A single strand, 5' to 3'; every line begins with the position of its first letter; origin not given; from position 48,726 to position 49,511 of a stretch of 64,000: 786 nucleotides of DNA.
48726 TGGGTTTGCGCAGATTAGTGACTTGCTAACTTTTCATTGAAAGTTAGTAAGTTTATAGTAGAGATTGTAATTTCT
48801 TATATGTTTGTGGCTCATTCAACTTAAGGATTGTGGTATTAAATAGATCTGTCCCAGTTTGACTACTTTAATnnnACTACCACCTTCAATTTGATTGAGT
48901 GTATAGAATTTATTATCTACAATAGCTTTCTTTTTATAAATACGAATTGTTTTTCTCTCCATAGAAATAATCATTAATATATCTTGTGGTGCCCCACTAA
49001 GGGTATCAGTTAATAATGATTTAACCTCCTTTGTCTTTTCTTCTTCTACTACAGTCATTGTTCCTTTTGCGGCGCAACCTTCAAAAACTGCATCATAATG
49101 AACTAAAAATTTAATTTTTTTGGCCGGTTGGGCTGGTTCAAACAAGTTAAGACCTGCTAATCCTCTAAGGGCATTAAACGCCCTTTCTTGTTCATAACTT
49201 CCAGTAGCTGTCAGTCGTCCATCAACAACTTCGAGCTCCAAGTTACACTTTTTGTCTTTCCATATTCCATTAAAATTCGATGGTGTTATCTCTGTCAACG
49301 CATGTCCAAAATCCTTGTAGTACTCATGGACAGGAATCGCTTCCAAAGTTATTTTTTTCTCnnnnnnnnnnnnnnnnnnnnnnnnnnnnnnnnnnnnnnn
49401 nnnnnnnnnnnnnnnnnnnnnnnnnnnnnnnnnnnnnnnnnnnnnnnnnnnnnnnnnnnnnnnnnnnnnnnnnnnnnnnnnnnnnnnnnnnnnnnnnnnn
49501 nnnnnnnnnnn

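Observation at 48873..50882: Stand-alone TIR-like/TPR protein: candidate single-gene anti-phage (NADase-type) defence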

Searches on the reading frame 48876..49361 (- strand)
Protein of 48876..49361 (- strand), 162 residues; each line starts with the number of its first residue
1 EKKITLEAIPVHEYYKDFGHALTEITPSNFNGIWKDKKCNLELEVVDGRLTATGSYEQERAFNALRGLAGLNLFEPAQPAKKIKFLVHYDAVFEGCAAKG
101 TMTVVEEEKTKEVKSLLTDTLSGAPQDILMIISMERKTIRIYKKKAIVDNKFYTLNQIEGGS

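Call 18: search_solved_structures(query=A3, max_evalue=10, show_alignments=2)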
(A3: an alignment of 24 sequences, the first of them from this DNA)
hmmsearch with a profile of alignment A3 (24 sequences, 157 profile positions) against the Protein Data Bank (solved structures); distinct sequences matched with E-value up to 10: 5.
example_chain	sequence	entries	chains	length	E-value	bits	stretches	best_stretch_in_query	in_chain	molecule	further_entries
3j79_W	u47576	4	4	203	0.22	14.4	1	7-124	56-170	60S ribosomal protein uL22 | 60S ribosomal protein L17, putative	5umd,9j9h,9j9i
6eom_A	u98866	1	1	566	0.8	12.5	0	63-138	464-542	MutT/NUDIX family protein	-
4lzj_A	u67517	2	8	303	0.85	12.4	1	91-138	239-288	N-acetylmuramic acid 6-phosphate etherase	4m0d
1nri_A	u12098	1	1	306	0.86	12.4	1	91-138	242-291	Hypothetical protein HI0754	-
4ppu_A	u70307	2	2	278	0.89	12.4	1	45-113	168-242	Chorismate mutase 1, chloroplastic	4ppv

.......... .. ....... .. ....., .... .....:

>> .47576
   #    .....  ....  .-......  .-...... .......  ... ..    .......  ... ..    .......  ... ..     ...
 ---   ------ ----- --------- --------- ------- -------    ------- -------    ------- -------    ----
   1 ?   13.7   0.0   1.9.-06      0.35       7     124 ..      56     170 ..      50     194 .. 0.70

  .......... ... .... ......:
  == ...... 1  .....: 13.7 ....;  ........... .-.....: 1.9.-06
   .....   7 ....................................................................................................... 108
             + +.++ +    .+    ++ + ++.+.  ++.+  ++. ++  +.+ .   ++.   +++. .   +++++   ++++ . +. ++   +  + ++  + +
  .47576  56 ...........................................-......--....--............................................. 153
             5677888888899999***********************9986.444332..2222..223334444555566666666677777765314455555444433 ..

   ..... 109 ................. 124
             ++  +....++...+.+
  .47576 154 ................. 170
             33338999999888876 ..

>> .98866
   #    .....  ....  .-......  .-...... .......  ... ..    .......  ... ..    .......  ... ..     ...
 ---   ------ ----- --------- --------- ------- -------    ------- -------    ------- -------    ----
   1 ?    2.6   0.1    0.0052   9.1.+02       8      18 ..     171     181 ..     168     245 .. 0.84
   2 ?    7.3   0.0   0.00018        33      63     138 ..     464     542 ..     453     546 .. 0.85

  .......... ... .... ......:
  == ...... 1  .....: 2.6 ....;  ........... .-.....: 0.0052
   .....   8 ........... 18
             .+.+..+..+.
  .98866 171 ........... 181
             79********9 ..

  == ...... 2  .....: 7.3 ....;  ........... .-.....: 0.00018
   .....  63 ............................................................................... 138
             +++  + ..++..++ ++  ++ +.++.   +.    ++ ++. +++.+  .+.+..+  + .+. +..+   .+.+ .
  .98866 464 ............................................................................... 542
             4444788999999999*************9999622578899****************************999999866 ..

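Call 29: predict_structure(alignment_id=A3)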
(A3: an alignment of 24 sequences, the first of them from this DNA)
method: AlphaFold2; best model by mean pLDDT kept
length: 162 residues; sequences in the alignment: 24
mean_pLDDT: 83.7   pTM: 0.75
mean pLDDT of the five models: 83.7, 81.1, 80.3, 80.0, 79.7
residues with pLDDT >= 90: 94; 70-90: 31; 50-70: 26; < 50: 11
segments of 3 or more residues with pLDDT < 50: 113-120
pLDDT, mean of each block of 10 residues (from residue 1): 80 95 96 96 98 93 54 59 93 98 85 47 83 96 84 92 50
secondary structure, 60 per line:
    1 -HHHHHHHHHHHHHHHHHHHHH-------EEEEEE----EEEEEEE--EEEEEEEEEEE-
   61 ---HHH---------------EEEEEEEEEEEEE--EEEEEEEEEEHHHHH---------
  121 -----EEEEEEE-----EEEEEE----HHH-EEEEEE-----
elements in order: H2-22 E30-35 E40-46 E49-59 E82-94 E97-106 H107-111 E126-132 E138-143 E152-157

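Call 37: fold_search(model_id=the predicted structure, library=pdb)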
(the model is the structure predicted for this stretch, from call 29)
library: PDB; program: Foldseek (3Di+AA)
matches with E <= 10: 804; with E <= 0.001: 0
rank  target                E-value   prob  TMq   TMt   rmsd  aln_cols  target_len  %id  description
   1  7y9s_B                4.3e-02  0.20  0.15  0.03  20.2       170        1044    9  Cryo-EM structure of apo SARS-CoV-2 Omicron spike protein (S-2P-GSAS) (released 2022-08-31)
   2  1rlb_E                5.4e-02  0.95  0.39  0.37   7.7       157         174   11  RETINOL BINDING PROTEIN COMPLEXED WITH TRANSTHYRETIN (released 1996-04-11)
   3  6zgf_A                5.4e-02  0.18  0.15  0.03  20.6       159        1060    8  Spike Protein of RaTG13 Bat Coronavirus in Closed Conformation (released 2020-07-01)
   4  8dlm_C                5.6e-02  0.21  0.15  0.04  20.0       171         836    7  Cryo-EM structure of SARS-CoV-2 Beta (B.1.351) spike protein in complex with human ACE2 (released 2022-08-31)
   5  8dlm_A                6.6e-02  0.18  0.15  0.04  20.1       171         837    8  Cryo-EM structure of SARS-CoV-2 Beta (B.1.351) spike protein in complex with human ACE2 (released 2022-08-31)
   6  1aqb                  7.0e-02  0.91  0.39  0.36   6.5       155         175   12  RETINOL-BINDING PROTEIN (RBP) FROM PIG PLASMA (released 1998-01-28)
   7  7sww_A                7.0e-02  0.18  0.15  0.09  19.4       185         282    7  SARS-CoV-2 Spike NTD in complex with neutralizing Fab SARS2-57 (local refinement) (released 2022-11-23)
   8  7swx_A                7.0e-02  0.18  0.15  0.03  19.4       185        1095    7  SARS-CoV-2 Spike in complex with neutralizing Fab SARS2-57 (three down conformation) (released 2022-11-23)
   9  7ya0_B                7.3e-02  0.16  0.14  0.03  19.8       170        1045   10  Cryo-EM structure of hACE2-bound SARS-CoV-2 Omicron spike protein with L371S, P373S and F375S mutations (S-6P-RRAR) (released 2022-09-21)
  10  1kt3                  7.7e-02  0.91  0.41  0.39   6.8       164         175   11  Crystal structure of bovine holo-RBP at pH 2.0 (released 2003-06-03)
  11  7ns6_L                8.1e-02  0.16  0.15  0.04  20.1       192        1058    7  SARS-CoV-2 Spike (dimers) in complex with six Fu2 nanobodies (released 2022-02-02)
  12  9l3q_B                8.6e-02  0.14  0.15  0.03  20.3       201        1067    8  Cryo-EM structure of SARS-CoV-2 PT Spike Protein complex with a potent broad-spectrum macrocyclic peptide inhibitor 6L (released 2026-03-11)
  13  8qpr_A                8.6e-02  0.10  0.13  0.06  20.1       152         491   10  SARS-CoV-2 S protein bound to human neutralising antibody UZGENT_G5 (released 2024-01-31)
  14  6zoz_A                9.5e-02  0.18  0.15  0.03  20.5       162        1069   10  Structure of Disulphide-stabilized SARS-CoV-2 Spike Protein Trimer (x1 disulphide-bond mutant, S383C, D985C, K986P, V9 (released 2020-07-22)
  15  7l2d_B                1.0e-01  0.20  0.16  0.03  17.5       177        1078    8  Cryo-EM structure of NTD-directed neutralizing antibody 1-87 in complex with prefusion SARS-CoV-2 spike glycoprotein (released 2021-03-24)
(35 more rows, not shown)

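Call 99: fold_search(model_id=the predicted structure, library=viral)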
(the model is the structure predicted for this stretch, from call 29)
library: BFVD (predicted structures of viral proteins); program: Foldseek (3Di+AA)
matches with E <= 10: 586; with E <= 0.001: 0
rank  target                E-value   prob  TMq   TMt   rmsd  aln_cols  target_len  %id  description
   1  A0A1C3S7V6            2.1e-02  0.84  0.28  0.25  12.7       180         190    9  Uncharacterized protein [Escherichia phage vB_Eco_slurp01]
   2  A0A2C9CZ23            7.1e-02  0.44  0.24  0.24  12.3       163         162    9  Uncharacterized protein [Yersinia phage fHe-Yen9-04]
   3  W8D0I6                1.3e-01  0.15  0.15  0.15  13.6       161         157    9  Uncharacterized protein [Erwinia phage PhiEaH1]
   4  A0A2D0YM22            1.5e-01  0.54  0.29  0.30  10.6       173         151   11  Uncharacterized protein [Vibrio phage JSF10]
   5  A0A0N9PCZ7            1.8e-01  0.21  0.20  0.22  14.8       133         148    6  (no name in the UniProt tables at hand)
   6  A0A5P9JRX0            2.1e-01  0.07  0.12  0.08  15.7       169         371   14  DNA polymerase processivity factor [Psittacid alphaherpesvirus 5]
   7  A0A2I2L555            2.3e-01  0.23  0.25  0.19  17.6       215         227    8  MORN-repeat protein [Orpheovirus IHUMI-LCC2]
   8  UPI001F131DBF         2.4e-01  0.21  0.24  0.06  18.7       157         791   13  (no name look-up for this kind of identifier)
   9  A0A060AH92            2.4e-01  0.18  0.21  0.19  25.6       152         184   10  (no name in the UniProt tables at hand)
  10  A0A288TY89            2.4e-01  0.14  0.18  0.21  17.6       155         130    9  Uncharacterized protein [Enterococcus phage EFP01]
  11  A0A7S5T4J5            2.4e-01  0.08  0.16  0.10  21.8       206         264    9  (no name in the UniProt tables at hand)
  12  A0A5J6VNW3            2.5e-01  0.14  0.19  0.13  12.9       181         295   11  Concanavalin A-like lectin/glucanase superfamily protein [Megaviridae environmental sample]
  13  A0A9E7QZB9            2.5e-01  0.09  0.17  0.09  15.9       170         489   11  Fiber [Siadenovirus sp.]
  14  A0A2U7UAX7            2.8e-01  0.21  0.24  0.07  12.7       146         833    8  F-box domain containing protein [Pandoravirus quercus]
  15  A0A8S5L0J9            2.8e-01  0.20  0.23  0.10  13.8       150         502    8  Maturation protein [ssRNA phage SRR6255746_1]
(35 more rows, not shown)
